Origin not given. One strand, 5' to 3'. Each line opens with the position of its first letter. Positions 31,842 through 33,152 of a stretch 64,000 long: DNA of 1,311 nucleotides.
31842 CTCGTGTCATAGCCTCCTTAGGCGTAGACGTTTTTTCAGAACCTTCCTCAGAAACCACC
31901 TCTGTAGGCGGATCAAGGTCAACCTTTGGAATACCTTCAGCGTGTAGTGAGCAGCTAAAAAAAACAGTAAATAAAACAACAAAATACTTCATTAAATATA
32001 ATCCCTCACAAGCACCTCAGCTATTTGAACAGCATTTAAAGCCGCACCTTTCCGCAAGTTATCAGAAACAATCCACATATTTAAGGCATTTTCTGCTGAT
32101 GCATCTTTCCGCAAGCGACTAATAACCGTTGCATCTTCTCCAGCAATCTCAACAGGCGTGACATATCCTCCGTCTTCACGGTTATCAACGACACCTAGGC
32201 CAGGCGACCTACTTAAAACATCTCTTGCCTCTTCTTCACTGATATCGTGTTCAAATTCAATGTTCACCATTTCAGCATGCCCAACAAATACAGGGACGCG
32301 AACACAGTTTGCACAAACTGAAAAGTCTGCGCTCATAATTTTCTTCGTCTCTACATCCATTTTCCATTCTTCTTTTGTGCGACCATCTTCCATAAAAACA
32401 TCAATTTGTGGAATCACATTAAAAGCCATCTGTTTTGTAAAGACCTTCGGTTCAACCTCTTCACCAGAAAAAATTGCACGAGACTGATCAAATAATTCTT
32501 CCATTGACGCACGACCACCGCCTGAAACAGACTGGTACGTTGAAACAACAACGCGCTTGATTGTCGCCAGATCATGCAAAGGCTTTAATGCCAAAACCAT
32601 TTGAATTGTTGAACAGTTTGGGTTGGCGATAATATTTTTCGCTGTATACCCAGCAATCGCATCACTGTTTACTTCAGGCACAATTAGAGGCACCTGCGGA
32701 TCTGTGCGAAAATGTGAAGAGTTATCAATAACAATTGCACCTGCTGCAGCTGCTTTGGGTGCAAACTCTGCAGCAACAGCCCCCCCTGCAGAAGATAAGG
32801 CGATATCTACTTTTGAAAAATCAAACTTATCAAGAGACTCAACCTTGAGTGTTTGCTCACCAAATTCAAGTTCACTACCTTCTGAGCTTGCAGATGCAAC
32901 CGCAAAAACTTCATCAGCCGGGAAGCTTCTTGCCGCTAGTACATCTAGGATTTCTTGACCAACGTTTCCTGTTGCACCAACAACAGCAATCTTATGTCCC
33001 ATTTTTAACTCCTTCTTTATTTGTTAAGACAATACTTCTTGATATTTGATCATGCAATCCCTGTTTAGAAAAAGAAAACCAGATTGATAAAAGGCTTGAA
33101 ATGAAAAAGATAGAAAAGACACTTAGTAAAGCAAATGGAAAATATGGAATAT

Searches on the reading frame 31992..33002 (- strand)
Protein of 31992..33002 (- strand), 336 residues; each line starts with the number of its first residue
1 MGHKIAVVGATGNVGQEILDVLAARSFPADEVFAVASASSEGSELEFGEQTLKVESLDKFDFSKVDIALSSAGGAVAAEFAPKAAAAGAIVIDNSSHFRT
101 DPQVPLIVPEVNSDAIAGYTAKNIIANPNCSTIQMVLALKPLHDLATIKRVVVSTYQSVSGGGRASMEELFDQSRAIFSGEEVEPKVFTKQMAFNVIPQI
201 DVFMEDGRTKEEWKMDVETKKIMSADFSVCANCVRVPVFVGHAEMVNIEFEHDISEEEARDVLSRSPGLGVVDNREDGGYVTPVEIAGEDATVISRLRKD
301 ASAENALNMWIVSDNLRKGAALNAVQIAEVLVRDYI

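Call 61: find_encoding_contigs(protein=window:31992-33002:-, flank=10000, max_places=1)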
Protein window:31992-33002:- (336 aa): 1 contig read that carries it; 1 place shown.
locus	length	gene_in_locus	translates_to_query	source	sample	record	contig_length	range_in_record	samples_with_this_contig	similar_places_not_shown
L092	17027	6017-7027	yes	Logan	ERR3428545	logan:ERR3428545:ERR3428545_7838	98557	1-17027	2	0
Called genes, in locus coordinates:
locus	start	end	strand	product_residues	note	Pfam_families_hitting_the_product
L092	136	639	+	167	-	PF01863:YgjP-like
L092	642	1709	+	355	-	PF02628:COX15-CtaA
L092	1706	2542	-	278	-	PF02749:QRPTase_N, PF01729:QRPTase_C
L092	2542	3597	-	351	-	PF02445:NadA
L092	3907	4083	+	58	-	-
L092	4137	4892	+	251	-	PF01746:tRNA_m1G_MT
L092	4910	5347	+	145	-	PF01245:Ribosomal_L19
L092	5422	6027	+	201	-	PF06271:RDD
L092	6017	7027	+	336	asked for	PF01118:Semialdhyde_dh, PF02774:Semialdhyde_dhC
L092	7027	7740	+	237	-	PF08238:Sel1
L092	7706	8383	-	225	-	PF00697:PRAI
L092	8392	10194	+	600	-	PF00009:GTP_EFTU, PF00071:Ras (faint), PF03144:GTP_EFTU_D2, PF14492:EFG_III (faint), PF00679:EFG_C, PF06421:LepA_C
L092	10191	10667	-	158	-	-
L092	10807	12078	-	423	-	PF13167:GTP-bdg_N, PF16360:GTP-bdg_M, PF00009:GTP_EFTU (faint), PF00350:Dynamin_N (faint), PF01926:MMR_HSR1, PF02421:FeoB_N (weak), PF16897:MMR_HSR1_Xtn (weak), PF19275:HflX_C (weak)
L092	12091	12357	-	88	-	PF17209:Hfq, PF21979:Hfq_1 (weak)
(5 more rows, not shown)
